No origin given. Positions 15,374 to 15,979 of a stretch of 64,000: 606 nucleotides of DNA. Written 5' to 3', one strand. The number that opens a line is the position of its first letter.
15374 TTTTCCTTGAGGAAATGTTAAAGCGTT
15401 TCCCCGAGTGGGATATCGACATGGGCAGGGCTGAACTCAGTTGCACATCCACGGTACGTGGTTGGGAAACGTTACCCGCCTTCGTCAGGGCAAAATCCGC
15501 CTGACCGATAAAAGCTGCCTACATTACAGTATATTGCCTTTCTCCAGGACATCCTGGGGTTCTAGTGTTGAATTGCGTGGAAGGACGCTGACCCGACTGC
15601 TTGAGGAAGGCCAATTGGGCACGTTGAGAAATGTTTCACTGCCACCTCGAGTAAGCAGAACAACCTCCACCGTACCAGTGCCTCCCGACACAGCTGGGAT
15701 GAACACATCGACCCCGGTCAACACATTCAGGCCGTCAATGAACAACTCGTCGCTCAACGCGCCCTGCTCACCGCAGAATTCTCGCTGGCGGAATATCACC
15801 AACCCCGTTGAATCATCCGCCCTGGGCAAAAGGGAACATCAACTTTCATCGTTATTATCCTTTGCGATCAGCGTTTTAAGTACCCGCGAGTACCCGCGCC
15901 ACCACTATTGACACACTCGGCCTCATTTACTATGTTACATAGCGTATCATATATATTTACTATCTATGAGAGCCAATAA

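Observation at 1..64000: Window-scale: sulfate-ester toolkit (3 sulfotransferases, 2 formylglycine sulfatases, 1 MBL alkylsulfatase-like) embedded in a steroid/lipid-type catabolic island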

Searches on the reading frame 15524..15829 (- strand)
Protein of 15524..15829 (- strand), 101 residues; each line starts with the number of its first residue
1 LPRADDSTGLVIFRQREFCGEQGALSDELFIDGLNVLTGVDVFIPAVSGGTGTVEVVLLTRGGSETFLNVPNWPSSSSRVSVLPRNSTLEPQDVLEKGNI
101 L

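Call 9: search_protein_families(library=pfam, proteins=[window:15524-15829:-])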
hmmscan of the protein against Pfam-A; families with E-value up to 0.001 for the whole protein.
window:15524-15829:- (101 aa): 1 family
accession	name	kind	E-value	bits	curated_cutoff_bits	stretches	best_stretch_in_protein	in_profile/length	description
PF21768.3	AF_1763-like_C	-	2.3e-08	34.8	27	1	37-82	70-116/120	AF_1763-like, C-terminal domain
